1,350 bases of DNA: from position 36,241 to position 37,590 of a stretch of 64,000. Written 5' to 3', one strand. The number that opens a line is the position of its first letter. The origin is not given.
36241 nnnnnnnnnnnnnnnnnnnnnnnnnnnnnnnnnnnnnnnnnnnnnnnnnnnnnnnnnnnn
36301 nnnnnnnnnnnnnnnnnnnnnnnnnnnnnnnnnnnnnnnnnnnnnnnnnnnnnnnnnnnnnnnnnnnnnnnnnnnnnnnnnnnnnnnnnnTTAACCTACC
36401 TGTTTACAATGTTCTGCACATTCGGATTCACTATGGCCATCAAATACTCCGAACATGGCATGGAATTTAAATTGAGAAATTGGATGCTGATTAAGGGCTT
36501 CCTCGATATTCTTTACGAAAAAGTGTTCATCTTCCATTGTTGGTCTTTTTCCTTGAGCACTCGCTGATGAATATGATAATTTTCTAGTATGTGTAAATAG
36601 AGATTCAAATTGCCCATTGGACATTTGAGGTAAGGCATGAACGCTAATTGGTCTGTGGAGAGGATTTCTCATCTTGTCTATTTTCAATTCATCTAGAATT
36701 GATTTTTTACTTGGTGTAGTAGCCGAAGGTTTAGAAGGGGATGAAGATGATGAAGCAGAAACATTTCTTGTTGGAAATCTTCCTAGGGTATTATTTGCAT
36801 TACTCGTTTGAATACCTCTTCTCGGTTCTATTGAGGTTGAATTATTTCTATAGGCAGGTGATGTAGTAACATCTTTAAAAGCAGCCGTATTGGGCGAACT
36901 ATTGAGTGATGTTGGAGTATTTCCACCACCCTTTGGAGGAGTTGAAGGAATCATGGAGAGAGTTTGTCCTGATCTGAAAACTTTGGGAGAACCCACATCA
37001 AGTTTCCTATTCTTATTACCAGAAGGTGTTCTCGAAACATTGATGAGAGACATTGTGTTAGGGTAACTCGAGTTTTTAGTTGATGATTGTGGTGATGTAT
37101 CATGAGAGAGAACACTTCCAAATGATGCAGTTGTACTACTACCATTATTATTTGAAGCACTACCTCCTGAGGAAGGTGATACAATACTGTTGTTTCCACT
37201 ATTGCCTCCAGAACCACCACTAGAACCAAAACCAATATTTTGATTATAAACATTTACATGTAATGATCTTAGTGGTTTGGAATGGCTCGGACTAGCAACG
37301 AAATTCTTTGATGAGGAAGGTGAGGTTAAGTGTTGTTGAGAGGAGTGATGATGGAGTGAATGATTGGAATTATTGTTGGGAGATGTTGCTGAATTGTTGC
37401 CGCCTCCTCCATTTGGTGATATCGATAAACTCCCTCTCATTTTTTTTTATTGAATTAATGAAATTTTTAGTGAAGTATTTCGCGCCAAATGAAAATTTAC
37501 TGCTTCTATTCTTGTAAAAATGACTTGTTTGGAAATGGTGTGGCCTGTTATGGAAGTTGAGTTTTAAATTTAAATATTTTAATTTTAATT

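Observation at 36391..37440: PP2C phosphatase N-terminus that ends at a splice donor with no catalytic exons downstream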

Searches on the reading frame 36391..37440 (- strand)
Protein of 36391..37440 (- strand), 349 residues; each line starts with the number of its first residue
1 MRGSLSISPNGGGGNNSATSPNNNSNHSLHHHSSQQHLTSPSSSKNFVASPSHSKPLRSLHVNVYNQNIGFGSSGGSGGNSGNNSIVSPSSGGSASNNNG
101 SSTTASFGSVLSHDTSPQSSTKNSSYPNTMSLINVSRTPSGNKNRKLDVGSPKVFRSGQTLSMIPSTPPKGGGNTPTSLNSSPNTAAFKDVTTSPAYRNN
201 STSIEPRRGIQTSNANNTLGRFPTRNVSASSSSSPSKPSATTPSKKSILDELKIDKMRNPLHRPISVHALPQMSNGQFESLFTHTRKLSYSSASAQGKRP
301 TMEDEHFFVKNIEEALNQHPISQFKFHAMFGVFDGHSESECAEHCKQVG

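Call 3: search_protein_families(library=pfam, proteins=[window:36391-37440:-], max_evalue=1)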
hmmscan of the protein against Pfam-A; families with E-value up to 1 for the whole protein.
window:36391-37440:- (349 aa): 1 family
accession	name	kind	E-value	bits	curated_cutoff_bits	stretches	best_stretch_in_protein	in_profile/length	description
PF00481.26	PP2C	-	0.04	14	20.3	1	290-347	3-54/255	Protein phosphatase 2C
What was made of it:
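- Checked: Pfam PF00481 matches profile positions 3-54 at 14 bits, below the 20.3-bit cut-off (call 3).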

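Call 24: find_encoding_contigs(protein=window:36391-37440:-, flank=10000, max_places=6)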
Protein window:36391-37440:- (349 aa): no gene with exactly this product is on record in the collection.

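Call 28: search_protein_representatives(protein=window:36394-37440:-)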
Query: 349 residues. Proteins with E-value up to 0.001 (for the whole library): 8; up to 1e-10: 5; up to 1e-30: 3. The best 8 are listed.
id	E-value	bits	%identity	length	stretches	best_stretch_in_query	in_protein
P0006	2.7e-111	388.6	97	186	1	163-348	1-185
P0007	1.7e-62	228.2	53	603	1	17-347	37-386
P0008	4.7e-54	200.5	52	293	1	43-348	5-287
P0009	1.0e-23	100.8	45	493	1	183-347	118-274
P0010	5.4e-12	62.3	58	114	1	12-131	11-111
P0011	1.2e-06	44.7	49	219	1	278-347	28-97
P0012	7.9e-05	38.7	35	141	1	276-346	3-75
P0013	2.4e-04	37.2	47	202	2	278-325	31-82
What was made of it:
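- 36400..37440 (-): PP2C gene, exon 1. It has 347 codons: a Ser/Asn/Gly/Thr-rich N-terminal region followed by PP2C motifs 1 and 2 (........, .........). It is 53% identical to N. lovaniensis P0007 over query residues 17-347, and 97% identical to P0006 (call 28).
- Orthology: exhaustive HMMER finds P0007 (603 aa, 53% identity over query 17-347) and P0006 (97% identity) (call 28).
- Tried and rejected: The exhaustive search later found P0006, P0007 and other clear relatives that share many words with the query (call 28). Chance resemblance to PP2C is rejected by the orthologs (call 28).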

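Call 30: find_encoding_contigs(protein=P0006, flank=10000, max_places=6)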
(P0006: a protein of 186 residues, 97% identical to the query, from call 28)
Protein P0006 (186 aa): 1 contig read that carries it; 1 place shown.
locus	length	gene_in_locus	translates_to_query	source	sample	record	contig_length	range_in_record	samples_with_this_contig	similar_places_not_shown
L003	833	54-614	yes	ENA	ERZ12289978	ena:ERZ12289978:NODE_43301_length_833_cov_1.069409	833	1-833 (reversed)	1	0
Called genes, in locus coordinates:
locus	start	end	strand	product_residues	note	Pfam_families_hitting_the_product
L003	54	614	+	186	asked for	-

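Call 31: find_encoding_contigs(protein=P0007, flank=10000, max_places=4)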
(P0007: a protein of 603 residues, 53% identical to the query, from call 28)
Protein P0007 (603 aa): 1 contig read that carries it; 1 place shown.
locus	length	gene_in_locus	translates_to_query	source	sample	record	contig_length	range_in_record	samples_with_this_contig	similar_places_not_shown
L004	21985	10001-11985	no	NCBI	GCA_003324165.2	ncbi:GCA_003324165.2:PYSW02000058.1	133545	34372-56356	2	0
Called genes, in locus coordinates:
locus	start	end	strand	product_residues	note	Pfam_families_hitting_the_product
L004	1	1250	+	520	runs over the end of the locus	PF03372:Exo_endo_phos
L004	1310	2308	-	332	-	PF12799:LRR_4 (faint), PF00560:LRR_1 (faint)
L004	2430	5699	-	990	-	PF25390:WD40_RLD, PF25384:Alsin_RLD (weak), PF25390:WD40_RLD, PF13540:RCC1_2, PF00415:RCC1 (weak), PF00415:RCC1, PF13540:RCC1_2, PF00651:BTB, +1 more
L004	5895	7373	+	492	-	-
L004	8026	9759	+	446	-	PF00561:Abhydrolase_1, PF12146:Hydrolase_4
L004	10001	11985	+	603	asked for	PF00481:PP2C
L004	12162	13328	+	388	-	-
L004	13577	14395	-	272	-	PF04307:YdjM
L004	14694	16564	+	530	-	PF01569:PAP2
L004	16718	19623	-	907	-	-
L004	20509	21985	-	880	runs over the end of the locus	-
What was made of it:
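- The orthologous genes are compact, 1985 bp in N. lovaniensis (call 31).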

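Call 32: find_homologous_proteins(query=P0007, max_evalue=1e-20)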
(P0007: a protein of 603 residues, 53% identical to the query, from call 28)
Query P0007 (603 aa): 26 proteins with E <= 1e-20 among 8000 candidates.
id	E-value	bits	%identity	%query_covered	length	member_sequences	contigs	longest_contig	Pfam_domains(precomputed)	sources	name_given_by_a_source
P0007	0.0e+0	1351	100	100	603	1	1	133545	PF00481.27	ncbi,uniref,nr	ncbi:hypothetical protein C9374_012331 [Naegleria lovaniensis]|uniref:PPM-type phosphatase domain-co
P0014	5.1e-291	985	78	100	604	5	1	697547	PF00481.27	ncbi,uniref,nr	ncbi:hypothetical protein FDP41_005613 [Naegleria fowleri]|uniref:PPM-type phosphatase domain-contai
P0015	1.0e-42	165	44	27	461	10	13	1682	PF13672.12,PF00481.27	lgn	-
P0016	1.3e-42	165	38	45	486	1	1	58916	PF00481.27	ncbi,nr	ncbi:Protein phosphatase type 2C 3 [Claviceps digitariae]|nr:Protein phosphatase type 2C 3 [Clavicep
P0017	5.6e-41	159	37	45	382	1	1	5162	PF00481.27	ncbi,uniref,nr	ncbi:Protein phosphatase 2C 2 [Mycoemilia scoparia]|uniref:protein-serine/threonine phosphatase n=1 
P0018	1.3e-40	158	37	45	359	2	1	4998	PF00481.27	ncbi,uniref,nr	ncbi:Protein phosphatase 2C 2 [Rhizopus stolonifer]|uniref:protein-serine/threonine phosphatase n=1 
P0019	1.6e-39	155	44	27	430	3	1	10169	PF13672.12,PF00481.27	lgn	-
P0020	1.6e-37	148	39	45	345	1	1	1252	PF00481.27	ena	-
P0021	7.7e-37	146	42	27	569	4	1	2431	PF00481.27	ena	-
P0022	5.5e-36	143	37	45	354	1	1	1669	PF00481.27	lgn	-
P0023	2.8e-33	134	34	46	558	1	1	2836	PF00481.27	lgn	-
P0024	8.9e-33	132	32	45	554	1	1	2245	PF00481.27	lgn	-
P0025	2.3e-31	128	38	44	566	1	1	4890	PF00481.27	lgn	-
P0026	3.4e-31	127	34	44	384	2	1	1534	PF00481.27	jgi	-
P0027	2.1e-30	124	34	48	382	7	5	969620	PF00481.27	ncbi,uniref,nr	ncbi:phosphatase 2C, putative [Trypanosoma cruzi]|uniref:PPM-type phosphatase domain-containing prot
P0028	2.5e-30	124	35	43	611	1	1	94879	PF00481.27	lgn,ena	-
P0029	2.4e-29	121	34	47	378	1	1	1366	PF00481.27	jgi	-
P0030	2.3e-27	114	39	27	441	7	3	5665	PF00481.27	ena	-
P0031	1.1e-26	112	34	27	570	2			PF00481.27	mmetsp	mmetsp:Transcript_16388/g.35426 ORF Transcript_16388/g.35426 Transcript_16388/m.35426 type:complete 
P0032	5.0e-26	110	36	43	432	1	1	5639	PF00481.27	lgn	-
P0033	7.5e-26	109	30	48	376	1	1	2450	PF00481.27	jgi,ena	-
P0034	2.5e-24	104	34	44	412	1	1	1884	PF13672.12,PF00481.27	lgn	-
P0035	9.1e-24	102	35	28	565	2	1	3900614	PF00481.27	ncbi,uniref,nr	ncbi:protein phosphatase 2C [Nitzschia inconspicua]|uniref:protein-serine/threonine phosphatase n=1 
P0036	1.5e-23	102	37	27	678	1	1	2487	PF00481.27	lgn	-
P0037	3.4e-23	101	42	25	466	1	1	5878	PF00481.27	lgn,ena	-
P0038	1.8e-22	98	29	45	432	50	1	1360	PF00481.27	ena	-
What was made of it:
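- No N. gruberi protein is among the hits to full-length P0007 (call 32). No N. gruberi protein matches the missing 215-aa catalytic part of P0007 (call 32).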

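Call 41: find_encoding_contigs(protein=P0008, flank=10000, max_places=3)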
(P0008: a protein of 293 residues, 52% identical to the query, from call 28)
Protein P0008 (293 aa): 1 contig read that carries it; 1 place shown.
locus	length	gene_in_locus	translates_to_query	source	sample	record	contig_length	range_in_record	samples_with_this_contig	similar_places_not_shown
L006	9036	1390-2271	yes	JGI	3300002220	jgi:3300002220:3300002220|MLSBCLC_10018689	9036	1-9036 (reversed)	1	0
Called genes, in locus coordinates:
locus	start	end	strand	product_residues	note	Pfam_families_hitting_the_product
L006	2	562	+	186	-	?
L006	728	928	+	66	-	-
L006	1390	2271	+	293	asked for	-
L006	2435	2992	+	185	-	PF00481:PP2C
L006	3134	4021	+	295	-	-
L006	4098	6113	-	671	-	-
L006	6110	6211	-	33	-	-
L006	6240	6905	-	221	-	-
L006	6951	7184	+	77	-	-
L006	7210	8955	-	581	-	-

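Call 43: list_cluster_members(proteins=[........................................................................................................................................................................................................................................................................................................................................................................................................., window:36394-37440:-, P0006, P0001])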
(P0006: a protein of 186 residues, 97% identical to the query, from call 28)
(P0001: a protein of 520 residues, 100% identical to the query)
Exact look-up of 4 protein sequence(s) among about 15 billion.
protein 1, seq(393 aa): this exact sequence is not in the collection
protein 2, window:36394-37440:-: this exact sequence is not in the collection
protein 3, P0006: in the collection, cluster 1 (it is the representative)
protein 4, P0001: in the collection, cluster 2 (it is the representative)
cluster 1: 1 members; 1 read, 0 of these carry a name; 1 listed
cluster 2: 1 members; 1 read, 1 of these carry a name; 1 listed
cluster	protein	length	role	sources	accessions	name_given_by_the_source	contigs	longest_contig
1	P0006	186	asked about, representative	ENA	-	-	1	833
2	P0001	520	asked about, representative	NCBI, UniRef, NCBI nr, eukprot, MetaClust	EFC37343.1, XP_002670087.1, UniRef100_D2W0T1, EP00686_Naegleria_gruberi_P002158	predicted protein [Naegleria gruberi] | Predicted protein n=1 Tax=Naegleria gruberi TaxID=5762 RepID=D2W0T1_NAEGR | uncharacterized protein NAEGRDRAFT_53801 [Naegleria gruberi]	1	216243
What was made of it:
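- No such product is found in the 15-billion-protein collection (call 43).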

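Call 49: search_protein_families(library=pfam, proteins=[P0007, P0014, P0009], max_evalue=0.1)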
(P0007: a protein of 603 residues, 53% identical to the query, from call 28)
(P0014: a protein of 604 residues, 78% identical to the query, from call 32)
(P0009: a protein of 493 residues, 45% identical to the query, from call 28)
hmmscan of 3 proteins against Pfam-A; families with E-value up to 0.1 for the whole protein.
P0007 (603 aa): 1 family
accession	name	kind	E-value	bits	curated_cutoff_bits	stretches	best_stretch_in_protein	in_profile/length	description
PF00481.26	PP2C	-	1.9e-71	241.2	20.3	1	331-590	3-255/255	Protein phosphatase 2C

P0014 (604 aa): 1 family
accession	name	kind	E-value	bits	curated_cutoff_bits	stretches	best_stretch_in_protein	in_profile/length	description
PF00481.26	PP2C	-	1.1e-66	225.6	20.3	1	346-591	3-255/255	Protein phosphatase 2C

P0009 (493 aa): 2 families
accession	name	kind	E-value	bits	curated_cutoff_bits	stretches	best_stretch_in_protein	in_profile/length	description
PF00481.26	PP2C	-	3e-71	240.5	20.3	1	226-482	10-255/255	Protein phosphatase 2C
PF13672.11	PP2C_2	-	0.019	15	24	1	330-443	95-178/209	Protein phosphatase 2C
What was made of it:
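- P0007 and P0014 carry the full PF00481 domain, profile 3-255 (call 49).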
